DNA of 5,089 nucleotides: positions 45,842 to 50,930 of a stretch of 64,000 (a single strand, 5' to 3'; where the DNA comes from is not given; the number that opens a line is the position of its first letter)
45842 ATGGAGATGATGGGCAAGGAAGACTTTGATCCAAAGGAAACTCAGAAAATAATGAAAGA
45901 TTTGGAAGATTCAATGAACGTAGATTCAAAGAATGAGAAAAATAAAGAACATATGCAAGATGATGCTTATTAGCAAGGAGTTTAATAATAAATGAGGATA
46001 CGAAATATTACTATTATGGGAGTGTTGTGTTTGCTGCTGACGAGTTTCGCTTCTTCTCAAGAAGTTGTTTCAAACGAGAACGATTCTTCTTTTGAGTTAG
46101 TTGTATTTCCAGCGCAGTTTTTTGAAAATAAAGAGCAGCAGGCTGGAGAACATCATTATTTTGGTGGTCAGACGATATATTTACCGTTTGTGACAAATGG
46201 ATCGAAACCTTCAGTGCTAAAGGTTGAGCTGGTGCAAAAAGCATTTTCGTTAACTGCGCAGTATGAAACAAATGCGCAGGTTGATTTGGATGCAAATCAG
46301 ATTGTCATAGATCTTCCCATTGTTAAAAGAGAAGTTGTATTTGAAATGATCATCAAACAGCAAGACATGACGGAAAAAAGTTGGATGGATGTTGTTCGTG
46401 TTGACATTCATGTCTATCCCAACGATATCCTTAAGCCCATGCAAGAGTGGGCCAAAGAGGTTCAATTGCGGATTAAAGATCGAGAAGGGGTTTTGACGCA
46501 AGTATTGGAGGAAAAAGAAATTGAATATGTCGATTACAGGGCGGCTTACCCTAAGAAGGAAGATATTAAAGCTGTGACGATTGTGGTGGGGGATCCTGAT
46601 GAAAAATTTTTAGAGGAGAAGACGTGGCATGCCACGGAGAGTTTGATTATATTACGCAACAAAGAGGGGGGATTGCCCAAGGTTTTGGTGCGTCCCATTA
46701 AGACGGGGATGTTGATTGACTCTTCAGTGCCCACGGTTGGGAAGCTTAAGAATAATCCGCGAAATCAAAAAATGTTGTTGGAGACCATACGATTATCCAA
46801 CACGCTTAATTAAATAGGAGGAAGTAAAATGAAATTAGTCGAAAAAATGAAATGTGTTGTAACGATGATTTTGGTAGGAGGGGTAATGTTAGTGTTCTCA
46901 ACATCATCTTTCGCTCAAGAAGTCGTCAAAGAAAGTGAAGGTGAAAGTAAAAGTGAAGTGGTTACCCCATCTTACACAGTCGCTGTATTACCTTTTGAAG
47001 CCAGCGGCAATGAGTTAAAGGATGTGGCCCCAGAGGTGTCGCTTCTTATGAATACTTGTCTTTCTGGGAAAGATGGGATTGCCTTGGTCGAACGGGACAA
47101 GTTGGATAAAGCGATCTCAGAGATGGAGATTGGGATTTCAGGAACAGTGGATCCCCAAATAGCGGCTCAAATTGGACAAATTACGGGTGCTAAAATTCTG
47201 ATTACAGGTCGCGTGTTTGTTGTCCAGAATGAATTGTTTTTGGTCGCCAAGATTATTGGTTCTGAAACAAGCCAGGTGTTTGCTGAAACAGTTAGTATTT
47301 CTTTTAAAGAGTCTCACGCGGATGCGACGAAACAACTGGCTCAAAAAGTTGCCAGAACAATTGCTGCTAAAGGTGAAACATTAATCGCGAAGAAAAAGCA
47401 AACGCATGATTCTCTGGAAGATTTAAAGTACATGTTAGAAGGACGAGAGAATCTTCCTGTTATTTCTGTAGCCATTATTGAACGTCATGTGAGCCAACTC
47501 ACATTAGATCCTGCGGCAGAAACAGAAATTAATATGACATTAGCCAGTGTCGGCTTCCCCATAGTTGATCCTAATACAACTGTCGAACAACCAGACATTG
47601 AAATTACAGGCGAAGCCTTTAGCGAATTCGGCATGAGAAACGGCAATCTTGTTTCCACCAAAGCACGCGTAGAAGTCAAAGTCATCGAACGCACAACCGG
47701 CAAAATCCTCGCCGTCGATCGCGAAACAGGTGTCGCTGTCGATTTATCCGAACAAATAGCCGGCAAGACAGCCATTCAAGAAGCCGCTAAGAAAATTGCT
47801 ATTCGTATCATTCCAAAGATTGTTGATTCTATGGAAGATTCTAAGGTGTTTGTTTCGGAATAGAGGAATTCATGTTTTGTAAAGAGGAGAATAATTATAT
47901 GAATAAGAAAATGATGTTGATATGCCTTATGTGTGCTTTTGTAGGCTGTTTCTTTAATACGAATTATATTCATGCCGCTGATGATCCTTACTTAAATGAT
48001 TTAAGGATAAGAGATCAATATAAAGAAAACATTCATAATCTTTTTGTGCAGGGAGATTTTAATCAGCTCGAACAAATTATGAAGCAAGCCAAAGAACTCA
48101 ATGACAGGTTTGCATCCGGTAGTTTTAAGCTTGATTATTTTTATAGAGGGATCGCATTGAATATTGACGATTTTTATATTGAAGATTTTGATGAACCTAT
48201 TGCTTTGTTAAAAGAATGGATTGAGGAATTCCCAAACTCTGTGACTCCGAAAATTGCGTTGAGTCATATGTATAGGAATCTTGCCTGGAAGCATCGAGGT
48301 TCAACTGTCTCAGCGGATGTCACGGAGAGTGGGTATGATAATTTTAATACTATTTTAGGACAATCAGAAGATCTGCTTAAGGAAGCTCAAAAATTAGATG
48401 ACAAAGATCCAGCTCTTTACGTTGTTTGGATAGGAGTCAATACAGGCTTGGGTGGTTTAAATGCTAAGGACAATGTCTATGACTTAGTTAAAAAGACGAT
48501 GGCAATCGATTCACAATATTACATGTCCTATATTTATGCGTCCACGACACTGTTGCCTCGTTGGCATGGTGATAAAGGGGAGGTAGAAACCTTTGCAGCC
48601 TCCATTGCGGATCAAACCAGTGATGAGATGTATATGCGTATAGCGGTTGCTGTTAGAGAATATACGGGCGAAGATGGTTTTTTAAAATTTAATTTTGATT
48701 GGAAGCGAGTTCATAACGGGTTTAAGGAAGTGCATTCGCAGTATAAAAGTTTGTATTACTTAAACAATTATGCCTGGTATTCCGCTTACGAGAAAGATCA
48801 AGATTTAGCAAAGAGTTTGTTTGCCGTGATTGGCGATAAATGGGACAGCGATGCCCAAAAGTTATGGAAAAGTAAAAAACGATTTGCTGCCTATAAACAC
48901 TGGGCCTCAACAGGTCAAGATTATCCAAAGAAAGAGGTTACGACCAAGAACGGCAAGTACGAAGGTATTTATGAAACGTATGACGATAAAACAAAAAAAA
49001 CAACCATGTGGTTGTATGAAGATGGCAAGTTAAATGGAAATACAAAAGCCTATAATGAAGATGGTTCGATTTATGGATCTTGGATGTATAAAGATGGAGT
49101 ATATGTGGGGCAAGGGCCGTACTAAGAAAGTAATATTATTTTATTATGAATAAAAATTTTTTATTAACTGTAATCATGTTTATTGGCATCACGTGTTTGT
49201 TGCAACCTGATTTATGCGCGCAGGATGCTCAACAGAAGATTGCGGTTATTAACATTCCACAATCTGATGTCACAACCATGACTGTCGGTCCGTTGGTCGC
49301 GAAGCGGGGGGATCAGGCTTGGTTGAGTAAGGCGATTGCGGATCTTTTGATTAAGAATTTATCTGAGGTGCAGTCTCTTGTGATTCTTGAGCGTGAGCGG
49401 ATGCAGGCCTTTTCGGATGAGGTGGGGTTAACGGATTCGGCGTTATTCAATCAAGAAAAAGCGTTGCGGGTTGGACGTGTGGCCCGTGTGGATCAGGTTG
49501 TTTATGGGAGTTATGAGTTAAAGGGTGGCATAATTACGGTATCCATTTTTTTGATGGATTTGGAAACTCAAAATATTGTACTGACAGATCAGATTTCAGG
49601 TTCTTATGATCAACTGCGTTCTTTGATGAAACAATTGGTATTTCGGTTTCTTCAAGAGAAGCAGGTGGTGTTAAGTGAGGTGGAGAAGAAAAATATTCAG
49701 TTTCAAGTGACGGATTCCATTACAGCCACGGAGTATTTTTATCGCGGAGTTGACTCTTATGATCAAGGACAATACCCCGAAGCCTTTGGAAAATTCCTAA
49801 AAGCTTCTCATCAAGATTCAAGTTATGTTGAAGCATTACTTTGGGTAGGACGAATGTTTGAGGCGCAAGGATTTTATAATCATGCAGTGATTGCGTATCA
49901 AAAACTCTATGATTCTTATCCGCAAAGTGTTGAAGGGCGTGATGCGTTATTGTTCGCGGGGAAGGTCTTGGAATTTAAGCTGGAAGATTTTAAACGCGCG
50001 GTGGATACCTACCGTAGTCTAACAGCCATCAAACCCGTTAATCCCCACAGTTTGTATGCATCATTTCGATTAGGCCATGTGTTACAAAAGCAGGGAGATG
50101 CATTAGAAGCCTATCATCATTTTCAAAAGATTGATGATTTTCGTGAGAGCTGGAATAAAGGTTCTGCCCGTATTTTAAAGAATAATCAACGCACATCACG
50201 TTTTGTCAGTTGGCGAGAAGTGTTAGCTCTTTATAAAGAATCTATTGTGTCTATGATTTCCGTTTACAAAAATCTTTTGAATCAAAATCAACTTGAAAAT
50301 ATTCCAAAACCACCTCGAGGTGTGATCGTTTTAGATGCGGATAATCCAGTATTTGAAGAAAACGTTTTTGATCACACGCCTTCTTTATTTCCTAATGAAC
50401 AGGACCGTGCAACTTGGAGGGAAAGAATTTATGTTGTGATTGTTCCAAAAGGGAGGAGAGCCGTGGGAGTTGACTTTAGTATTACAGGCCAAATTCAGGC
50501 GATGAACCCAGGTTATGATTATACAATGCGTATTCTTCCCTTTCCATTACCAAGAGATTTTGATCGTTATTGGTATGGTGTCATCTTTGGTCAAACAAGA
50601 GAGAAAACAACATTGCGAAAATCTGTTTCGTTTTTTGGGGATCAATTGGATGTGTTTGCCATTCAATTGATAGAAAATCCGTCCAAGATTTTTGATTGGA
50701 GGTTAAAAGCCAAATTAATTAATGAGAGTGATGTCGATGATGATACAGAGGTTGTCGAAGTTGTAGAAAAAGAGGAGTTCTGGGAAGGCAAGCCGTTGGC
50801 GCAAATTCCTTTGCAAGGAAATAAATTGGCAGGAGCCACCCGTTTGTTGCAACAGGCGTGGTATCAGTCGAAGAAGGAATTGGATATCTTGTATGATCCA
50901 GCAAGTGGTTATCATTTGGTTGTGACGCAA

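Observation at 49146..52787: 1213-aa protein combining a CsgG-like module, TPR, a BNR/Asp-box sialidase-like propeller and a Reg_prop propeller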

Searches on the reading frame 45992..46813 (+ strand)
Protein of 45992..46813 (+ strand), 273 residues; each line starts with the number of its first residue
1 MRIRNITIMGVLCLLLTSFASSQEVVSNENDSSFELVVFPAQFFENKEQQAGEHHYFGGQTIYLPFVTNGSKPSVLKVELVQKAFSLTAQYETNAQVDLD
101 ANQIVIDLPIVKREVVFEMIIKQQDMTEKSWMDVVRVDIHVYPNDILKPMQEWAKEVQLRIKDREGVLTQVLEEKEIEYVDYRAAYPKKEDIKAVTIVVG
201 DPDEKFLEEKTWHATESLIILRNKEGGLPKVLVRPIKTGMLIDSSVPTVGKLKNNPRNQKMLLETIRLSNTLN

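Call 6: search_protein_families(library=pfam, proteins=[window:45992-46813:+], max_evalue=0.01)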
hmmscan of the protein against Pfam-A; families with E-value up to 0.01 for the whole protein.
window:45992-46813:+ (273 aa): 0 families

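Call 19: search_protein_families(library=ncbifam, proteins=[window:45992-46813:+], max_evalue=0.1)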
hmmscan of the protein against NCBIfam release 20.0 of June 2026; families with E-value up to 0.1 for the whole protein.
window:45992-46813:+ (273 aa): 0 families

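Call 39: search_solved_structures(query=A5, max_evalue=10)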
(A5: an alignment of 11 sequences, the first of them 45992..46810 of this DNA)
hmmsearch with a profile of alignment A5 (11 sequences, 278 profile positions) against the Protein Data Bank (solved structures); distinct sequences matched with E-value up to 10: 97 (the best 60 are shown).
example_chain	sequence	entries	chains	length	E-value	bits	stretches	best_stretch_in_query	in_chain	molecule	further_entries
2vtu_J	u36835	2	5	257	0.0013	21.1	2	92-122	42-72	MS2 COAT PROTEIN | COAT PROTEIN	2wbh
1nma_L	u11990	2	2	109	0.065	15.5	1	75-101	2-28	FAB NC10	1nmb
1nmc_L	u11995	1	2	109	0.073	15.4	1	76-101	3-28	SINGLE CHAIN ANTIBODY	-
5jyl_B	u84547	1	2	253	0.075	15.3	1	70-101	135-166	scFv TSP7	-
1a14_L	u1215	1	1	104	0.085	15.1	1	76-101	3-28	NC10 FV (LIGHT CHAIN)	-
4ney_A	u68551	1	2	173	0.13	14.6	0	60-100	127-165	Engineered protein OR277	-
9m72_B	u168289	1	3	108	0.13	14.5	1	75-103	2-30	Light chain of 4E2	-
4nez_A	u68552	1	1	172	0.13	14.5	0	60-100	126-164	Engineered protein OR276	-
7upa_L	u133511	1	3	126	0.16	14.2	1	73-101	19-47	Fab 1H8 light chain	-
9lsy_C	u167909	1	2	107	0.19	14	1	75-101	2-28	Light chain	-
9cia_A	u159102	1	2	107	0.2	13.9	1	75-101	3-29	UCHT1 Fab 2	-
1xiw_C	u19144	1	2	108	0.2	13.9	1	75-101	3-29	immunoglobulin light chain variable region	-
9jy2_A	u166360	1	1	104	0.23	13.7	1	75-101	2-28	Fab light chain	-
1jv5_A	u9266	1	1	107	0.26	13.5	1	75-101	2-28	Ig kappa chain precursor V region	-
8ghk_L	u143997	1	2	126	0.26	13.5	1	75-100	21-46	GS10-X6-BE4 Fab light chain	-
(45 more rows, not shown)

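Call 69: search_protein_families(library=padloc, proteins=[window:45992-46810:+], max_evalue=0.01)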
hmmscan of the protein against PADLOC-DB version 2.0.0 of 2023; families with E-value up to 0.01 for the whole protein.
window:45992-46810:+ (273 aa): 0 families

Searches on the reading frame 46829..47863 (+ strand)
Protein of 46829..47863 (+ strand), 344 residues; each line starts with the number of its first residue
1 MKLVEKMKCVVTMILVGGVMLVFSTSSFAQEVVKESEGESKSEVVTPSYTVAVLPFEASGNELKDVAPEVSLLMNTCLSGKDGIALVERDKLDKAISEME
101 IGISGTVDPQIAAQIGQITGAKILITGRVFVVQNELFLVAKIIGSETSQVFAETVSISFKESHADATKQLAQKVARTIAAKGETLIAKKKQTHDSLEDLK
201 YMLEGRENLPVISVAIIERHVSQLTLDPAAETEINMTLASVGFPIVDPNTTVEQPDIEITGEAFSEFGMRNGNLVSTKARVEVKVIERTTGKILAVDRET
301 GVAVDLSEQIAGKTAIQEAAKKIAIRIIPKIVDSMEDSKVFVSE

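Call 3: search_protein_families(library=pfam, proteins=[window:46829-47863:+], max_evalue=1)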
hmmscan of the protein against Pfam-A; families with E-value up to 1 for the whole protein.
window:46829-47863:+ (344 aa): 2 families
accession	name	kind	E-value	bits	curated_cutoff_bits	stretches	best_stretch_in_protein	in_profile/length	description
PF03783.19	CsgG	-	1.8e-08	34.4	20.8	1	51-129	12-98/210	Curli production assembly/transport component CsgG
PF07533.21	BRK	-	0.2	11.8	23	1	282-295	6-19/44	BRK domain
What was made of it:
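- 46829..47863 (+): Cassette gene 2: exported 344-aa protein. One TolB-N/CsgG-like domain is detected; a second in the C-terminal half is read from the sequence. Pfam CsgG matches 51-129 at 34.4 bits (call 3).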

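Call 19: search_protein_families(library=ncbifam, proteins=[window:46829-47863:+], max_evalue=0.1)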
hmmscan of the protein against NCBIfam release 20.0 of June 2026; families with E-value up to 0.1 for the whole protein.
window:46829-47863:+ (344 aa): 0 families

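Call 69: search_protein_families(library=padloc, proteins=[window:46829-47860:+], max_evalue=0.01)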
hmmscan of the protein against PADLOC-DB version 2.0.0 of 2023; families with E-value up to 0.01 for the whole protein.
window:46829-47860:+ (344 aa): 0 families

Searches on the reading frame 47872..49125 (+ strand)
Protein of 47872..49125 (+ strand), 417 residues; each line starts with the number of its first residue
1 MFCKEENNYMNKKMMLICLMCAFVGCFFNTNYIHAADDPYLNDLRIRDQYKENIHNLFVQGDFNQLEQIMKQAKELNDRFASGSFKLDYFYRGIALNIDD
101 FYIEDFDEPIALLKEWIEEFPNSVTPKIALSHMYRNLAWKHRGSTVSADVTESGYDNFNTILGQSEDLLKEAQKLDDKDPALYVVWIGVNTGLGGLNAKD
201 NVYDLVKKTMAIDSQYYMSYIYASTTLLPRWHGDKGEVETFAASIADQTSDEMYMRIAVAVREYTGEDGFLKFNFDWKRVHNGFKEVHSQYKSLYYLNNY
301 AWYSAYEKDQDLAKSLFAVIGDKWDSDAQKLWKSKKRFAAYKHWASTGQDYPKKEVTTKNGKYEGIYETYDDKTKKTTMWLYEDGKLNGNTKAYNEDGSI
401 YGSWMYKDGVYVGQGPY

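Call 3: search_protein_families(library=pfam, proteins=[window:47872-49125:+], max_evalue=1)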
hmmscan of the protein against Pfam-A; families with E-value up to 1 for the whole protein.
window:47872-49125:+ (417 aa): 2 families
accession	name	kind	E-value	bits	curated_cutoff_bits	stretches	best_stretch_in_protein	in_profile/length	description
PF13226.11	DUF4034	-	0.00028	20.8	21.3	1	53-152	4-100/274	Domain of unknown function (DUF4034)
PF02148.25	zf-UBP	-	0.24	12.1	22.7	1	13-35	8-29/63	Zn-finger in ubiquitin-hydrolases and other protein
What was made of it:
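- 47872..49125 (+): 417-aa DUF4034/TPR-like gene. It sits between cassette genes 2 and 3 only in this window. There is a weak DUF4034 hit (call 3).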

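Call 19: search_protein_families(library=ncbifam, proteins=[window:47872-49125:+], max_evalue=0.1)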
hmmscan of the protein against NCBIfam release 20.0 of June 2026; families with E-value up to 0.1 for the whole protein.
window:47872-49125:+ (417 aa): 1 family
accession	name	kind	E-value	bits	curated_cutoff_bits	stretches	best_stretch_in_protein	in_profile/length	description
NF045906.1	LysophlipPlaALeg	equivalog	0.0024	17.1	450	1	116-211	62-151/305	GDSL family lysophospholipase PlaA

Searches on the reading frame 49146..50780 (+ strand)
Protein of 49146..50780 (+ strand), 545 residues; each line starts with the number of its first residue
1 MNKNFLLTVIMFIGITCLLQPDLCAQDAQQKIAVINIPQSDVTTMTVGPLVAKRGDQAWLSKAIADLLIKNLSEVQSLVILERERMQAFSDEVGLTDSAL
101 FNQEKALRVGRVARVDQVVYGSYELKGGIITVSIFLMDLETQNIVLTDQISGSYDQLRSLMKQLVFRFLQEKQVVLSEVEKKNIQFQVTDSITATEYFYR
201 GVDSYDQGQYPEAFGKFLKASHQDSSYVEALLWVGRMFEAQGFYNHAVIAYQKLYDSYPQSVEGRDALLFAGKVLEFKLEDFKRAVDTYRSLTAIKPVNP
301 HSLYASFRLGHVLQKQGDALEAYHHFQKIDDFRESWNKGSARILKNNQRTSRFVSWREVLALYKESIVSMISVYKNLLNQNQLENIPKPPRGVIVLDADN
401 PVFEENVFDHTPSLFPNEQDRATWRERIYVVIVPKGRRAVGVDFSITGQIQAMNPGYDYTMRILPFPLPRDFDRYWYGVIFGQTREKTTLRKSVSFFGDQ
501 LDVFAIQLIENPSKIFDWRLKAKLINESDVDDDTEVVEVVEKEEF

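Call 25: predict_structure(alignment_id=A3)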
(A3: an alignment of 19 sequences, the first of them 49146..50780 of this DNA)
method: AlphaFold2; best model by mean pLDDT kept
length: 545 residues; sequences in the alignment: 19
mean_pLDDT: 82.0   pTM: 0.76
mean pLDDT of the five models: 82.0, 81.4, 80.2, 79.4, 78.5
residues with pLDDT >= 90: 248; 70-90: 190; 50-70: 58; < 50: 49
segments of 3 or more residues with pLDDT < 50: 18-40, 92-101, 532-545
pLDDT, mean of each block of 10 residues (from residue 1): 64 58 29 30 76 74 87 83 56 41 63 76 90 88 88 91 91 85 83 92 89 96 92 95 97 95 95 97 97 91 96 94 95 81 70 83 90 90 79 92 91 74 84 92 97 88 88 87 95 83 92 95 86 43 36
secondary structure, 60 per line:
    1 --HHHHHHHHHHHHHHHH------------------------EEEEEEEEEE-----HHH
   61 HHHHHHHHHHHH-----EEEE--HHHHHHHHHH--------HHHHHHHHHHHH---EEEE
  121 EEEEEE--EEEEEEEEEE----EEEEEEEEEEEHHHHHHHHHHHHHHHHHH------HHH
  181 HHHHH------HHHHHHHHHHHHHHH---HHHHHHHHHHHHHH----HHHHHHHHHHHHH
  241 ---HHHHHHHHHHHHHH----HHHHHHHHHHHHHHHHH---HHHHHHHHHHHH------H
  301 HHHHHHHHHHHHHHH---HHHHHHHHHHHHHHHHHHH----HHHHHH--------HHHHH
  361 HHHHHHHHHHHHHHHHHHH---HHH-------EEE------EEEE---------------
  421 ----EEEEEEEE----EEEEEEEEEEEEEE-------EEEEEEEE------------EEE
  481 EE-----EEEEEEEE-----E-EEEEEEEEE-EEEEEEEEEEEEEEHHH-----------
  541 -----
elements in order: H3-18 E43-52 H58-72 E78-81 H84-93 H102-113 E117-126 E129-138 E143-153 H154-171 H178-185 H192-206 H210-223 H228-240 H244-257 H262-278 H282-293 H300-315 H319-337 H342-347 H356-379 E393-395 E402-405 E425-432 E437-450 E458-465 E478-482 E488-495 E503-511 E513-526
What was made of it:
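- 49146..49220 (+): Sec-type signal peptide (residues 1-25, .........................|QD). No conserved lipobox. AF2 predicts helix 3-18 followed by a disordered stretch (call 25).
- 49272..49658 (+): TolB-N / LpoB / CsgG-clan alpha/beta domain (residues 43-171). AF2 gives a beta-alpha-beta-alpha-beta-beta-beta-alpha domain (call 25).
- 49677..50285 (+): TPR superhelix (residues 178-380). AF2 predicts helix pairs with pLDDT above 90 (call 25).
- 50313..50735 (+): Orphan beta-sandwich domain (residues 390-530). It has the densest set of invariant residues in the protein. AF2 predicts nine strands between 393 and 526 with pLDDT of 84-97 (call 25).
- On CsgG/HfaB curli-type secretion channel: The AF2 alpha/beta domain at 43-171 is followed directly by TPR helices (call 25).
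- Checked: The AF2 model shows paired helices from 178 to 380 (call 25).
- There is no room for the transmembrane hairpins (call 25).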

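Call 31: fold_search(model_id=the predicted structure, library=pdb)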
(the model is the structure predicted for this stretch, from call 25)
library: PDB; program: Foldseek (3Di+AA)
matches with E <= 10: 1807; with E <= 0.001: 219
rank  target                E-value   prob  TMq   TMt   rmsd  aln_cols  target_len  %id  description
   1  8chy                  1.3e-06  1.00  0.22  0.42  11.7       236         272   21  Crystal structure of an 8-repeat consensus TPR superhelix with Zinc. (released 2024-02-21)
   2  9qhc_B                1.5e-06  1.00  0.23  0.43  11.3       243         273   20  Crystal structure of 8-repeat CTPR protein with eliminated coordination sites (released 2025-10-22)
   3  3ly9                  1.7e-06  1.00  0.32  0.51   7.0       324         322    9  Crystal structure of mutant D471N of the periplasmic domain of CadC (released 2011-02-09)
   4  9qhb                  2.7e-06  1.00  0.23  0.42  10.7       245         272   19  Crystal structure of 16-repeat CTPR protein with eliminated coordination sites (released 2025-10-22)
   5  3ly8                  4.3e-06  1.00  0.33  0.52   7.5       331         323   10  Crystal structure of mutant D471E of the periplasmic domain of CadC (released 2011-02-09)
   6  9qhc_A                4.8e-06  1.00  0.23  0.42  10.3       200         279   26  Crystal structure of 8-repeat CTPR protein with eliminated coordination sites (released 2025-10-22)
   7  9gzg_A                5.0e-06  1.00  0.22  0.72   5.5       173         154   26  Crystal structure of CTPR4E4 mutant (released 2025-10-15)
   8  4q6z_A                6.2e-06  1.00  0.18  0.60   3.6       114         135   16  LpoB C-terminal domain from Escherichia coli (released 2014-05-14)
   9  3lya                  6.2e-06  1.00  0.33  0.52   7.5       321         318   10  Crystal structure of the periplasmic domain of CadC in the presence of K2ReCl6 (released 2011-02-09)
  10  1w3b_B                8.0e-06  1.00  0.24  0.34  11.2       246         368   17  The superhelical TPR domain of O-linked GlcNAc transferase reveals structural similarities to importin alpha. (released 2004-09-09)
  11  7e6j_A                8.8e-06  1.00  0.22  0.27  17.9       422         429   10  Aspartyl/Asparaginyl beta-hydroxylase (AspH) H725A in complex with Factor X peptide fragment (39mer-4Ser) (released 2021-06-30)
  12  7yb9_A                9.8e-06  1.00  0.22  0.27  17.9       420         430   11  Aspartyl/Asparaginyl beta-hydroxylase (AspH) oxygenase and TPR domains in complex with L-2-hydroxyglutarate and factor (released 2023-07-05)
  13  4r40_C                1.1e-05  1.00  0.20  0.26   4.8       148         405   15  Crystal Structure of TolB/Pal complex from Yersinia pestis. (released 2014-09-03)
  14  6q9f_A                1.1e-05  1.00  0.22  0.27  17.9       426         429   10  Aspartyl/Asparaginyl beta-hydroxylase (AspH) H679A in complex with Mn, NOG and Factor X peptide fragment (39mer-4Ser) (released 2020-01-15)
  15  2fo7                  1.5e-05  1.00  0.22  0.78   2.4       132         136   31  Crystal structure of an 8 repeat consensus TPR superhelix (trigonal crystal form) (released 2006-03-07)
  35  3iax_A                4.8e-05  1.00  0.20  0.26   3.6       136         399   13  The crystal structure of the TolB box of Colicin A in complex with TolB reveals important differences in the recruitme (released 2009-10-13)
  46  2ivz_A                6.9e-05  1.00  0.18  0.25   4.2       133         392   14  Structure of TolB in complex with a peptide of the colicin E9 T- domain (released 2006-08-16)
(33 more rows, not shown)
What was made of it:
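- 49272..49658 (+): Foldseek hits are LpoB 4q6z, the TolB N-domain 4r40/3iax and CadC 3ly9 (call 31).
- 49677..50285 (+): Foldseek hits consensus TPR proteins (call 31).
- On TolB-N / LpoB / CsgG clan alpha/beta domain (domain level only): Foldseek hits LpoB 4q6z (TM-score 0.60 normalised to the target) and TolB 4r40/3iax/2ivz (call 31).
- TPRs, LpoB, the TolB N-domain and the CadC periplasmic sensor (call 31). The N-terminal alpha/beta plus helical arrangement resembles the CadC periplasmic sensor domain (TM-score 0.51-0.52 normalised to the target, call 31). The N-domain matches the TolB N-domain and LpoB folds (call 31).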
